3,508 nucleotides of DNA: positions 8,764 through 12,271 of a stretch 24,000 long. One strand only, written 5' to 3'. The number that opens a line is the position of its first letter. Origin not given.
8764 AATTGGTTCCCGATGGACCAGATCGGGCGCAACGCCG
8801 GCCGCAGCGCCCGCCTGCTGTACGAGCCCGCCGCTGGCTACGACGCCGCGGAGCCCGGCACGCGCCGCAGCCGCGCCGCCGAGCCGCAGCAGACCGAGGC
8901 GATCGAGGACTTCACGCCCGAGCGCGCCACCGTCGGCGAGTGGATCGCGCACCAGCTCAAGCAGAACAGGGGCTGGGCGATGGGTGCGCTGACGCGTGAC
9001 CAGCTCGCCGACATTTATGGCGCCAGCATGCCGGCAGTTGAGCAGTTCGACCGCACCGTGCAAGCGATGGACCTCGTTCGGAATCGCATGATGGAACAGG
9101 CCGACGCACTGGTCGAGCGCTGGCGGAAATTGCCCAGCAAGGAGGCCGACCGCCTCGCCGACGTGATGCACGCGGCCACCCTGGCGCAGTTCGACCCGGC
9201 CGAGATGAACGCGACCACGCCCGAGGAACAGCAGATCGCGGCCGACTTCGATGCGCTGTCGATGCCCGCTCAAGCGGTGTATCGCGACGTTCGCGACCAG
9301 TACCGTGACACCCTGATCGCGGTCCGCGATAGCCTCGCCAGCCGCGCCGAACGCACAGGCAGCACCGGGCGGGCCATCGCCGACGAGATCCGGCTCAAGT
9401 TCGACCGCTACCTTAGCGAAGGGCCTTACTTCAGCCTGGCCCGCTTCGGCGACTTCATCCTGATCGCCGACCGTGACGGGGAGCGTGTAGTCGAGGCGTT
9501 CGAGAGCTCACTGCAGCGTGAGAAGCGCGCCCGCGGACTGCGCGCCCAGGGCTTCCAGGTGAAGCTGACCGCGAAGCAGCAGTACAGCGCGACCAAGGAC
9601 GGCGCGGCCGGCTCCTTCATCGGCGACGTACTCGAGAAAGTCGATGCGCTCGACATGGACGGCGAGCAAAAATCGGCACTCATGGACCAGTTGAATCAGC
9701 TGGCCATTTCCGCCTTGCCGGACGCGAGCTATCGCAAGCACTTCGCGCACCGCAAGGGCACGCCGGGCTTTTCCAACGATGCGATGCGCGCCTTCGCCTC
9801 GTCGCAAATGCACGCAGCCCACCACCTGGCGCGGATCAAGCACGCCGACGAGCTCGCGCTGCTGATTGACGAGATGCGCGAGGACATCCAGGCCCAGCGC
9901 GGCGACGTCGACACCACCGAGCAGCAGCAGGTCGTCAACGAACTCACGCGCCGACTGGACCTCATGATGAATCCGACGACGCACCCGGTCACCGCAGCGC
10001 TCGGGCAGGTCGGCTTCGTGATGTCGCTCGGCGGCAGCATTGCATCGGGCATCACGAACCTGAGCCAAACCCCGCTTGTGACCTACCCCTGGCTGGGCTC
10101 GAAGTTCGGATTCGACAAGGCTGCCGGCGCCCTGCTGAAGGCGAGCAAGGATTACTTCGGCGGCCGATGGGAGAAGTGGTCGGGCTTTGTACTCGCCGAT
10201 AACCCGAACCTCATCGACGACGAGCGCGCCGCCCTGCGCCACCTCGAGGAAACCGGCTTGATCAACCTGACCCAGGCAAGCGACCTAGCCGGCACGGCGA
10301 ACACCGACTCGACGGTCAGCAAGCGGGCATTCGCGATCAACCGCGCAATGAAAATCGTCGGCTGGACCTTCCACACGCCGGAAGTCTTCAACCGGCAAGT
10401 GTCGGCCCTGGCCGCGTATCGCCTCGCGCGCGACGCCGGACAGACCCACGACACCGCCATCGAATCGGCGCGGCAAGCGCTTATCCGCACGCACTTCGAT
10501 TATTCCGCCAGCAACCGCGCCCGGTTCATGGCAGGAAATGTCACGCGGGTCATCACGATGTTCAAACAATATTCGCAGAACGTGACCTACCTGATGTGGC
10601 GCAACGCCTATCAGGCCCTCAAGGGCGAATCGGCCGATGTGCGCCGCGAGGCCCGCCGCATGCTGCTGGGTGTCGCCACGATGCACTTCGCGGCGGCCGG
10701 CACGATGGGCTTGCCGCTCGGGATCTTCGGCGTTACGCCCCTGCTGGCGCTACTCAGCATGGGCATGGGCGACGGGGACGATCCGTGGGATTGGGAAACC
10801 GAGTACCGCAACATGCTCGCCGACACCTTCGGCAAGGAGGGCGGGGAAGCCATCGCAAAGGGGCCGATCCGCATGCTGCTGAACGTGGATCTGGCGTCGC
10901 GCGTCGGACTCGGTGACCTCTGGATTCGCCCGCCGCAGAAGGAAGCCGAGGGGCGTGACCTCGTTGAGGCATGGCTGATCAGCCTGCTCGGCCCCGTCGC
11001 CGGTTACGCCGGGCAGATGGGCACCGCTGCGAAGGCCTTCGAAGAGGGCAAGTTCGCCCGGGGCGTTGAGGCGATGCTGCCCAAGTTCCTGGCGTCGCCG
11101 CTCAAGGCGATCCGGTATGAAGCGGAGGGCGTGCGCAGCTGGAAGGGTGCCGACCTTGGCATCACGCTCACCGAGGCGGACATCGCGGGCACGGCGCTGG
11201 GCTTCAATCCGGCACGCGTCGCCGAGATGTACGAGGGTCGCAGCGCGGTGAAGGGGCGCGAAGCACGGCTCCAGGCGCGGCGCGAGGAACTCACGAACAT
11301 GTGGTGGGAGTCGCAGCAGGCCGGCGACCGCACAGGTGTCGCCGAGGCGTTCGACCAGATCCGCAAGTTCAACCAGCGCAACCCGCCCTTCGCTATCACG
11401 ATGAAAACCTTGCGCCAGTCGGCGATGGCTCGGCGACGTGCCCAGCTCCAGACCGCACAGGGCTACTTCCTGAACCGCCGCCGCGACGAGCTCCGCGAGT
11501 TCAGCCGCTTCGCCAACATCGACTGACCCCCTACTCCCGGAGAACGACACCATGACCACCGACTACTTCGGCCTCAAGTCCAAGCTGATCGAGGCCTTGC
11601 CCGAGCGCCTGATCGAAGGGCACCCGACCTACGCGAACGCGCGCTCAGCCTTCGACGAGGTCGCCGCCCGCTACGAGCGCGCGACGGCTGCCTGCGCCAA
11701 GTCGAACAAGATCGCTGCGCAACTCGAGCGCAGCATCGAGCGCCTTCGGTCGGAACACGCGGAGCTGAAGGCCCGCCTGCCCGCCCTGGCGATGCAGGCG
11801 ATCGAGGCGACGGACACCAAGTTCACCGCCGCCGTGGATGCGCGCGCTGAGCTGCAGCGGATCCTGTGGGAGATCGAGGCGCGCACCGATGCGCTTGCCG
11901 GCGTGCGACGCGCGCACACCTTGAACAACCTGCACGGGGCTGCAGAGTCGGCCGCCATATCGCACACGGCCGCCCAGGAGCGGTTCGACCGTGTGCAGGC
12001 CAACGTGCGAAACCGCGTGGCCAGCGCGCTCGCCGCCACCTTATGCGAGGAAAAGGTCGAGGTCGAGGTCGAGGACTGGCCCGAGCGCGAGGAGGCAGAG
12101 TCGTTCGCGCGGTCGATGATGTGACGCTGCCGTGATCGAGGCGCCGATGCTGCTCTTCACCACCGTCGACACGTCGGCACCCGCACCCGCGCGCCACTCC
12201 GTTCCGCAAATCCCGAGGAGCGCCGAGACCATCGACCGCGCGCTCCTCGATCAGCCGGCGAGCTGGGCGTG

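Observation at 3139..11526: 8.4-kb single ORF encoding a polyvalent protein takes up about one third of a satellite-like island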

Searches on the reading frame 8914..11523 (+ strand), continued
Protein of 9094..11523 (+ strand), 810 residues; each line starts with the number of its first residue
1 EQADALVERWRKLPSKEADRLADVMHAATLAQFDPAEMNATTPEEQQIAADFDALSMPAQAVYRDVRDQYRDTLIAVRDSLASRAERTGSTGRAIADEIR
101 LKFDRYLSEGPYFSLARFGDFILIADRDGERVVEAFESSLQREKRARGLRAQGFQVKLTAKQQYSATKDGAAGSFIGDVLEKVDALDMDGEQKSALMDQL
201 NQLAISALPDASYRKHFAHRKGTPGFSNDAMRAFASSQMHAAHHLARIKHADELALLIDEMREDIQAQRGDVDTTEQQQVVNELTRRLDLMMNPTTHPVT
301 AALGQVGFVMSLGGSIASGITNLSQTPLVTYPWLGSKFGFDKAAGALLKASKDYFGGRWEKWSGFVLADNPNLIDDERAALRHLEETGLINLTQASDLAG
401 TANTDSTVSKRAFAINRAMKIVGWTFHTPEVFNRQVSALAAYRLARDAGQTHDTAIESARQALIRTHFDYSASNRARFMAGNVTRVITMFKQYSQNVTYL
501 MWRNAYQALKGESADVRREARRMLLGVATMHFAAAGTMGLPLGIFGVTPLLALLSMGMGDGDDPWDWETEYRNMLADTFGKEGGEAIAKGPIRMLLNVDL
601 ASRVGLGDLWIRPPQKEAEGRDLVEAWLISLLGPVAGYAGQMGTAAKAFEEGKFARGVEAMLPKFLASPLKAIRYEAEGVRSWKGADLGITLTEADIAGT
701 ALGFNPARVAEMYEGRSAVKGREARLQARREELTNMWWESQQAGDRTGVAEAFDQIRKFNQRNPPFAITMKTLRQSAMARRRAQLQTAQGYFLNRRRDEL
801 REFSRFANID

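Call 100: search_solved_structures(query=A4, max_evalue=10, show_alignments=2)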
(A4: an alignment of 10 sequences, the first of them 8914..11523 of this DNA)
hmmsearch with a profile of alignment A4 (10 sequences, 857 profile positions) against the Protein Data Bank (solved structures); distinct sequences matched with E-value up to 10: 4.
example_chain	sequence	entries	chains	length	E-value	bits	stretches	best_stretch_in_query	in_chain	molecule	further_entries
9rqu_AAA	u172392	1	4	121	0.54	11.6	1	772-852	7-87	REM1.1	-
6qnz_A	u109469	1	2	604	0.86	10.9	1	194-250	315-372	Heterodimeric restriction endonuclease R.BspD6I large subunit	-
5lhc_A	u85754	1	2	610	0.88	10.8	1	194-250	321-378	Nicking endonuclease N.BspD6I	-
2ewf_A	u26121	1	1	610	0.88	10.8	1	194-250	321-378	Nicking endonuclease N.BspD6I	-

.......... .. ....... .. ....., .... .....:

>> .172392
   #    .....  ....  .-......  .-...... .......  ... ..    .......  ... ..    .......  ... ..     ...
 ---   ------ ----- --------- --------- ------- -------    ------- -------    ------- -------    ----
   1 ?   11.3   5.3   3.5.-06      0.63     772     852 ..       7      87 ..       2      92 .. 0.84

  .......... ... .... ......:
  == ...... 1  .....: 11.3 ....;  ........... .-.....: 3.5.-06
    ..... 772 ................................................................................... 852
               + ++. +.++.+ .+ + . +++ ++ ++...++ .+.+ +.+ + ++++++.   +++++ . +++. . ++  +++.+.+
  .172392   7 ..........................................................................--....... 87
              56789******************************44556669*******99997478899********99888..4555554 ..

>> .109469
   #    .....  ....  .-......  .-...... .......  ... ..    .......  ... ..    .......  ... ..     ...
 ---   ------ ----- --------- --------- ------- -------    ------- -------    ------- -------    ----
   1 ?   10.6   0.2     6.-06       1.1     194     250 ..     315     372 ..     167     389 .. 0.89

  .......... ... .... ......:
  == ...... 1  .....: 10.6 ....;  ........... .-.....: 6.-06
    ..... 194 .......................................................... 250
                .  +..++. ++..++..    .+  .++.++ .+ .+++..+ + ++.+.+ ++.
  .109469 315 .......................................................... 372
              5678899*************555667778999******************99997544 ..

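Call 102: get_annotated_region(hit=H26, flank=12000)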
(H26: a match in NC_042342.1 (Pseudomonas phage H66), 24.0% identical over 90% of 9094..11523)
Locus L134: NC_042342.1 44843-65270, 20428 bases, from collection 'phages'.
description: Pseudomonas virus H66, complete genome.
organism: Pseudomonas phage H66 (NCBI taxid 2928683)
taxonomy: Viruses; Duplodnaviria; Heunggongvirae; Uroviricota; Caudoviricetes; Hollowayvirus; Hollowayvirus H66
host: Pseudomonas aeruginosa HIM-6; source: -; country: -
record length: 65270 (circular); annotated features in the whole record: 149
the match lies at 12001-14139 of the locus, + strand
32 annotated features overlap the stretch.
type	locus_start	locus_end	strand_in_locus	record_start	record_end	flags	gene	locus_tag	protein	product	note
CDS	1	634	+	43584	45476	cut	-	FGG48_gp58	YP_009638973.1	hypothetical protein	-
regulatory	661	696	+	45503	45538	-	-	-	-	terminator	-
regulatory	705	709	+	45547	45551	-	-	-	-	ribosome_binding_site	-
CDS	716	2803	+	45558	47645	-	-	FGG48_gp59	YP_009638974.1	hypothetical protein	-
regulatory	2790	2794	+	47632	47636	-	-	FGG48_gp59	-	ribosome_binding_site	-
CDS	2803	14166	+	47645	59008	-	-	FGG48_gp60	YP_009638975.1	PLxRFG domain-containing protein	similar to S-adenosyl-L-methionine-dependent methyltransferase domain (SSF53335); verified by mass spectrometry as part ...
regulatory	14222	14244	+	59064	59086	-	-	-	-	terminator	-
regulatory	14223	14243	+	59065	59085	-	-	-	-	terminator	-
regulatory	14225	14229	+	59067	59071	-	-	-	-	ribosome_binding_site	-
CDS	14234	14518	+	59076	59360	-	-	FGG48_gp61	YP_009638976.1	holin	similar to YP_164325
regulatory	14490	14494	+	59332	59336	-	-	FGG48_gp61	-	ribosome_binding_site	-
CDS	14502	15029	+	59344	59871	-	-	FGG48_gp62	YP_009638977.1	glycoside hydrolase family protein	similar to YP_164326; lycoside hydrolase, family 24 domain (IPR002196) and lysozyme-like domain (IPR023346)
regulatory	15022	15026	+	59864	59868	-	-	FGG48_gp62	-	ribosome_binding_site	-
CDS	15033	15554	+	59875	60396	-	-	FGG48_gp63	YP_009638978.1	Rz-like spanin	Near-ORFan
regulatory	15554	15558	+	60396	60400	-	-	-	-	ribosome_binding_site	-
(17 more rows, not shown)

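Call 108: find_related_loci(query=A4, collection=viral_contigs, flank=10000)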
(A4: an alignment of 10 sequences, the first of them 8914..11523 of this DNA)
Query A4 (870 aa) in viral_contigs; peptide patterns used: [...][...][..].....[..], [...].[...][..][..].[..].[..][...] (x = any residue, [..] = any of these).
329 stretches matched a pattern; 248 encode a relative of the query (tblastn E <= 1e-3); the best 80 are kept; 80 distinct loci.
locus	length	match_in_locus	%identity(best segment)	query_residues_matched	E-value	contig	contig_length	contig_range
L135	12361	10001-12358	45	19-774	0e+0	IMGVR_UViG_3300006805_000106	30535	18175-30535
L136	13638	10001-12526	39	26-867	4e-170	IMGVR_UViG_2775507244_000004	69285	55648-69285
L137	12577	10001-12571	39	13-869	1e-169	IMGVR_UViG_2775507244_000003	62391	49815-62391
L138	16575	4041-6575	39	20-867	7e-166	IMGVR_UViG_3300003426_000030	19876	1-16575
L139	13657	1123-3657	39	20-867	6e-166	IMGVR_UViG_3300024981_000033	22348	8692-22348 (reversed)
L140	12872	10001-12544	40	20-870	8e-165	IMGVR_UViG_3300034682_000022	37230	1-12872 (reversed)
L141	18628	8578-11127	39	19-870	3e-163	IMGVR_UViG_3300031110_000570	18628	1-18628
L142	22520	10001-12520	38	26-867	4e-162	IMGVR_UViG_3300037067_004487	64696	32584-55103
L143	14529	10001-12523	39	26-868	5e-162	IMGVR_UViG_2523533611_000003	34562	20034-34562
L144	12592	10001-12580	38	6-867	2e-161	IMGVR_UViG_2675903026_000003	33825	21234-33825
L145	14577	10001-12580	39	6-867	1e-161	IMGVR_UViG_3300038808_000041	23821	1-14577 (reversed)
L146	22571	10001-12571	38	26-861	2e-161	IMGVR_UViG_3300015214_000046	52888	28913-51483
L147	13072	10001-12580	38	6-867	1e-160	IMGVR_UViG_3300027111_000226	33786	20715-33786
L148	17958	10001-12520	39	26-867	4e-160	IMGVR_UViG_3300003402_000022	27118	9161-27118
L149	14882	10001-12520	39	26-867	4e-160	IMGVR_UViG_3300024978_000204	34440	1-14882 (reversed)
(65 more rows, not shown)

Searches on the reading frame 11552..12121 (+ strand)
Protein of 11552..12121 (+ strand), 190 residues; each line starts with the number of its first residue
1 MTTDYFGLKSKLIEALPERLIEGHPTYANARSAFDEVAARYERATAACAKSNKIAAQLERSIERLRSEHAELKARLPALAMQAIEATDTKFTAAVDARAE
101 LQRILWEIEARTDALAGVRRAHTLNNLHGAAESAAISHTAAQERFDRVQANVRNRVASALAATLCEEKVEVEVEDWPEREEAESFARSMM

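Call 9: search_protein_families(library=pfam, proteins=[window:11552-12121:+], max_evalue=0.01)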
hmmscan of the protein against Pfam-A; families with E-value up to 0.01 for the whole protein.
window:11552-12121:+ (190 aa): 1 family
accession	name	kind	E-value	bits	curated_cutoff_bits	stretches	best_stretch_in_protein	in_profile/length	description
PF08286.16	Spc24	-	0.0091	16.6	25.3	0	52-113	10-71/109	Spc24 subunit of Ndc80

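Call 16: search_protein_families(library=ncbifam, proteins=[window:11552-12121:+], max_evalue=0.001)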
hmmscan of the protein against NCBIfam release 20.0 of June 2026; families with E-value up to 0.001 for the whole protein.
window:11552-12121:+ (190 aa): 0 families

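Call 26: search_protein_families(library=phrogs, proteins=[window:11552-12121:+], max_evalue=0.01)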
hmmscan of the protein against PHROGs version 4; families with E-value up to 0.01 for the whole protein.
window:11552-12121:+ (190 aa): 0 families
